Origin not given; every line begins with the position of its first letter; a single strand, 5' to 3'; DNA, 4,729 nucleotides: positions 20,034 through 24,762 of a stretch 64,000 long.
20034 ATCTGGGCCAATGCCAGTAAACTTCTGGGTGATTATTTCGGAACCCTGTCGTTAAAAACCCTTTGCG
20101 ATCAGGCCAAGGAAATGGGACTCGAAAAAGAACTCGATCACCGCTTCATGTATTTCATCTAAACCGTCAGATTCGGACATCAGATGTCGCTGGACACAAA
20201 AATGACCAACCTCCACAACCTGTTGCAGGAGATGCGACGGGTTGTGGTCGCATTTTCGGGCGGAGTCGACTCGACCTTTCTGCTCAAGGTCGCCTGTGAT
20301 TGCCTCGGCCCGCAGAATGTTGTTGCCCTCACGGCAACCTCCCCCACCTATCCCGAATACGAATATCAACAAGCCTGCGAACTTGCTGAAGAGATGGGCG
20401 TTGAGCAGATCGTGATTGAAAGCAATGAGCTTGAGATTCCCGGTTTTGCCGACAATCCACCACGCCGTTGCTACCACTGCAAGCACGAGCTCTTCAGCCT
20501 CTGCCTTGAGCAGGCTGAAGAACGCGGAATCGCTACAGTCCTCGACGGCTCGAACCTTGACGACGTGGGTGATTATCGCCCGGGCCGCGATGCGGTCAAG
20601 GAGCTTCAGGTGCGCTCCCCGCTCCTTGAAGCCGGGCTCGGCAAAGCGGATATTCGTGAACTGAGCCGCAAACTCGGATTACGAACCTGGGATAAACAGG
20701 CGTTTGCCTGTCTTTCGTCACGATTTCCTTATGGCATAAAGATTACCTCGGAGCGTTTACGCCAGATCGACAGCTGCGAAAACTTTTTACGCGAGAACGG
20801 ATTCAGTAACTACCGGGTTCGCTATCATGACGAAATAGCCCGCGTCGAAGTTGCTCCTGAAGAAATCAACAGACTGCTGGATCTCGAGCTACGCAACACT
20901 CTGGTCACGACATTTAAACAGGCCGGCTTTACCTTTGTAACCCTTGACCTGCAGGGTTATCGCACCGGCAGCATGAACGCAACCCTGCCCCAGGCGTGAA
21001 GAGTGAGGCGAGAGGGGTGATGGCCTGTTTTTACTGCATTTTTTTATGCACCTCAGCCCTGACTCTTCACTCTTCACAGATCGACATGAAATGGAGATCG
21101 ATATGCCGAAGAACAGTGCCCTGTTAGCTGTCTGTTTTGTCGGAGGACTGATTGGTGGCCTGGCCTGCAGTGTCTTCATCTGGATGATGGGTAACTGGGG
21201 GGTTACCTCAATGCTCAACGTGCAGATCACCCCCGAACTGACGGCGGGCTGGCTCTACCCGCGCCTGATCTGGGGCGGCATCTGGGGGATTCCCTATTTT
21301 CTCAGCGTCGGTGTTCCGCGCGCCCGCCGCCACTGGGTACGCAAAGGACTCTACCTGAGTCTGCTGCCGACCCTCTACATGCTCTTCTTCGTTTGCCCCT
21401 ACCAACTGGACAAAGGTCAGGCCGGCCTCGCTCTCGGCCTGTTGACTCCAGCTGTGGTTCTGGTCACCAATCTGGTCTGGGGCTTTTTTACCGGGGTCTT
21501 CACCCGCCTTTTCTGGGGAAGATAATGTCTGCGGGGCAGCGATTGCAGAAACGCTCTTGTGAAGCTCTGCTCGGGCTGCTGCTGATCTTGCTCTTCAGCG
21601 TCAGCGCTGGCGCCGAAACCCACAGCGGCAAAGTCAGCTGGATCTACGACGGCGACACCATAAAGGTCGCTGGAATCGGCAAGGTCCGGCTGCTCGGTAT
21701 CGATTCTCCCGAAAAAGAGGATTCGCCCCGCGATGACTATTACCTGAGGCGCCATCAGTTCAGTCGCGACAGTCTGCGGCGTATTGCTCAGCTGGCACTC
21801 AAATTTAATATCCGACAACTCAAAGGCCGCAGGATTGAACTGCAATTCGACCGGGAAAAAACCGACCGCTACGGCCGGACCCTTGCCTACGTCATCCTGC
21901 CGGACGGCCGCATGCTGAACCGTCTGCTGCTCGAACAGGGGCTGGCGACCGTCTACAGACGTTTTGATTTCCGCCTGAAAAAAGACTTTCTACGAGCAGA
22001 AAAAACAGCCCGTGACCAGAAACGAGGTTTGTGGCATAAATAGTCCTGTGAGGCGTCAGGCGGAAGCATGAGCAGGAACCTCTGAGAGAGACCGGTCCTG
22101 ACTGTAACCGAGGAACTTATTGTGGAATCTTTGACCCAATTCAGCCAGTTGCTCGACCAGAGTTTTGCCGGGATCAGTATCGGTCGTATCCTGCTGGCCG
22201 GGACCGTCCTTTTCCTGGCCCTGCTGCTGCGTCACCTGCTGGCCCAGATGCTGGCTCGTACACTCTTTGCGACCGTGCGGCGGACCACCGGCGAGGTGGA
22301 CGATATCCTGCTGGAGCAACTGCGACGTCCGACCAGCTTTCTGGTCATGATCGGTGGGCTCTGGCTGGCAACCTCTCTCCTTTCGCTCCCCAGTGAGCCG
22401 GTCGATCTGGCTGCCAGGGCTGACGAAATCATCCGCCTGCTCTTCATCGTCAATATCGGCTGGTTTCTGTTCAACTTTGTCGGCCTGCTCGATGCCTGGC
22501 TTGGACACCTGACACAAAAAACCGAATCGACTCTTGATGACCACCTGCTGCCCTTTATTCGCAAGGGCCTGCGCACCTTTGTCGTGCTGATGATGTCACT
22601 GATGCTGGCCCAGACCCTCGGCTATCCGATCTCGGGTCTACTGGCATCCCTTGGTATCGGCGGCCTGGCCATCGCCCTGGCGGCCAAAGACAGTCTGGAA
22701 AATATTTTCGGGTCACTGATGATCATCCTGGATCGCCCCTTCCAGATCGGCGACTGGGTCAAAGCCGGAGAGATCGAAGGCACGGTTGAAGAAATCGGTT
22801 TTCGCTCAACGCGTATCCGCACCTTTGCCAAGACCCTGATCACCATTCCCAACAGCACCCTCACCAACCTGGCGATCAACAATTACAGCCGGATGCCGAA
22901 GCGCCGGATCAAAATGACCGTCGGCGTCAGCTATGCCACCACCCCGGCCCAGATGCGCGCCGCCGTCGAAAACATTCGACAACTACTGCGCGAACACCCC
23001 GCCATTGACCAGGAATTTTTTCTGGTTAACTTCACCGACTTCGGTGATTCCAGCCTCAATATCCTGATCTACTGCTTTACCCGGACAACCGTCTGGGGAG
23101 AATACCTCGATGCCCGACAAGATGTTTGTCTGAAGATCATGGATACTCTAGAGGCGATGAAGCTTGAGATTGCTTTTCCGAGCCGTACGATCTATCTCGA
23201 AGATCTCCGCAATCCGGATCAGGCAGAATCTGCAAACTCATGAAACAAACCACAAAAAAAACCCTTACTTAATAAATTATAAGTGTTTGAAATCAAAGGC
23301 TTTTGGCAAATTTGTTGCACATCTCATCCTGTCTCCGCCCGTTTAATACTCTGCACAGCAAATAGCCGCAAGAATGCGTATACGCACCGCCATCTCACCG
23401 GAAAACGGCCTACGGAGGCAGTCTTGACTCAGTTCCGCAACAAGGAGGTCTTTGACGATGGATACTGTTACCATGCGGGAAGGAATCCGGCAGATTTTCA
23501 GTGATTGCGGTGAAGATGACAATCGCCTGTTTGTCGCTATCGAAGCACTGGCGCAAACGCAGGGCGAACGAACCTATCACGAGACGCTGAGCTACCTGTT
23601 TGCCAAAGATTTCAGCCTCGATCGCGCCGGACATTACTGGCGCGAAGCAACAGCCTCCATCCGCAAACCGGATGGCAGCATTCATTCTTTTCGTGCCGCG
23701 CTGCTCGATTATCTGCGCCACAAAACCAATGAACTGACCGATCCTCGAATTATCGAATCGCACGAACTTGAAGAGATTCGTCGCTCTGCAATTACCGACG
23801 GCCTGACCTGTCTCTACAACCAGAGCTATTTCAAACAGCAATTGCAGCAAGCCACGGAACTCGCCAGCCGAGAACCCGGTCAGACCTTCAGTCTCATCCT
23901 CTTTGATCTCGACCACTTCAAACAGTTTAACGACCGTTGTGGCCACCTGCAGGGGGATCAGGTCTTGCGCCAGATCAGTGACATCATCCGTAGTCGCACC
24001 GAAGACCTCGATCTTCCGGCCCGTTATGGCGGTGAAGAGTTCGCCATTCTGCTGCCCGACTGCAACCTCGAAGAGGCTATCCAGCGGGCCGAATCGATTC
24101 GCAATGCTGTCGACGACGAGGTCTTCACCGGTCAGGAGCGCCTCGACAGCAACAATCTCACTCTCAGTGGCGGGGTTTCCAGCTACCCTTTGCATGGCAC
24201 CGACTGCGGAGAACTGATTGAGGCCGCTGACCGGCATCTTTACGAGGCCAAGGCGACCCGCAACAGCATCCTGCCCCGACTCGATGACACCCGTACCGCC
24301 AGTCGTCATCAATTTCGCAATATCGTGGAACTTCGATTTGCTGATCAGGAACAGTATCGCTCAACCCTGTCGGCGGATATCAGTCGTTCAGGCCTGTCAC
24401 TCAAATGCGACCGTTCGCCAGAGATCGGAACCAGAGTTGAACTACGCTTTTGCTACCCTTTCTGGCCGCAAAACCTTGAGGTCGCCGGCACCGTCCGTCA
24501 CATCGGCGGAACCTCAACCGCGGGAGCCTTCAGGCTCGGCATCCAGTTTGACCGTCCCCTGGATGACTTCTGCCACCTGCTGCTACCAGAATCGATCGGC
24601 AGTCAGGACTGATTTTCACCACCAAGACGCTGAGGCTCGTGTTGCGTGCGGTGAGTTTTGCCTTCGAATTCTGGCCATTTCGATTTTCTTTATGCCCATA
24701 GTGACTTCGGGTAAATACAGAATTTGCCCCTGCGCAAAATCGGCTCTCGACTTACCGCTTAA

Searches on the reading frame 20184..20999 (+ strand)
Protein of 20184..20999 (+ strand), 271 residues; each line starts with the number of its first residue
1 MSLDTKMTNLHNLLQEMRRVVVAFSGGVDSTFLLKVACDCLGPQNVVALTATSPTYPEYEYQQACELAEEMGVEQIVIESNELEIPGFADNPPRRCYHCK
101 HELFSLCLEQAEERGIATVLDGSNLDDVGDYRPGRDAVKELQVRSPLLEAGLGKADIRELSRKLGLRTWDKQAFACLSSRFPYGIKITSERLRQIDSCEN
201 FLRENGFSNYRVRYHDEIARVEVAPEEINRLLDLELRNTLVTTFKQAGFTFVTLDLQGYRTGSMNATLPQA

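Call 21: search_protein_families(library=pfam, proteins=[window:20184-20999:+], max_evalue=0.001)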
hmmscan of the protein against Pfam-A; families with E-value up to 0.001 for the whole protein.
window:20184-20999:+ (271 aa): 2 families
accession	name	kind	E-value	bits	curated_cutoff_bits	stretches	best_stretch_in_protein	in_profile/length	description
PF02540.23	NAD_synthase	-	1.1e-08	34.9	21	1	16-79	17-80/242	NAD synthase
PF06508.19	QueC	-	1.6e-06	28.3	22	0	20-81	2-61/210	Queuosine biosynthesis protein QueC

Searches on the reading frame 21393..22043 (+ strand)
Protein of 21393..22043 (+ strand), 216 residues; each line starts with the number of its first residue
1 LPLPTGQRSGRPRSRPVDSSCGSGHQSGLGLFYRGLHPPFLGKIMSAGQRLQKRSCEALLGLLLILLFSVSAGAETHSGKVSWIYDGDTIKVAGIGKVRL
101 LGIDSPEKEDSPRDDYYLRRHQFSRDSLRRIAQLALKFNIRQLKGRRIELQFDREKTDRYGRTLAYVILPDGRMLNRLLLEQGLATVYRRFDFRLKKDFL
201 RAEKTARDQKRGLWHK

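Call 21: search_protein_families(library=pfam, proteins=[window:21393-22043:+], max_evalue=0.001)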
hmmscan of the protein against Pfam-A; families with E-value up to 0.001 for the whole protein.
window:21393-22043:+ (216 aa): 1 family
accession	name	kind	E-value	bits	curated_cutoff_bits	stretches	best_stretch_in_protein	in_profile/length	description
PF00565.23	SNase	-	1.1e-20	74.6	21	1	97-216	1-107/107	Staphylococcal nuclease homologue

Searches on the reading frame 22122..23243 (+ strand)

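Call 21: search_protein_families(library=pfam, proteins=[window:22122-23243:+], max_evalue=0.001)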
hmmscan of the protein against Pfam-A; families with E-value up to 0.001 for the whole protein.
window:22122-23243:+ (373 aa): 4 families
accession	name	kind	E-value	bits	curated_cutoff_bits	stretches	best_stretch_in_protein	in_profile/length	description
PF00924.24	MS_channel_2nd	-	4.5e-26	91.2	20.2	1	190-257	1-68/68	Mechanosensitive ion channel, beta-domain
PF21082.3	MS_channel_3rd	-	2e-18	67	21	1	263-350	1-88/88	Mechanosensitive ion channel MscS, C-terminal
PF21088.3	MS_channel_1st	-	1.6e-08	34.8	23.1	1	151-189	4-42/42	Mechanosensitive ion channel, transmembrane helices 2/3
PF24956.1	Msl2-3_C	-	0.00013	22.5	29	1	262-340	2-83/87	Mechanosensitive ion channel protein 2/3 C-terminal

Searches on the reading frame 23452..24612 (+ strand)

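Call 21: search_protein_families(library=pfam, proteins=[window:23452-24612:+], max_evalue=0.001)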
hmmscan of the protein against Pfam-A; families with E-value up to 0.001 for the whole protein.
window:23452-24612:+ (386 aa): 2 families
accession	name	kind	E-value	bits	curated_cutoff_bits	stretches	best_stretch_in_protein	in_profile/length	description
PF00990.26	GGDEF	-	6.7e-44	149.9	23.8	1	113-270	1-158/161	Diguanylate cyclase, GGDEF domain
PF07238.19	PilZ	-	1.3e-10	42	22.5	1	280-371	2-89/102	PilZ domain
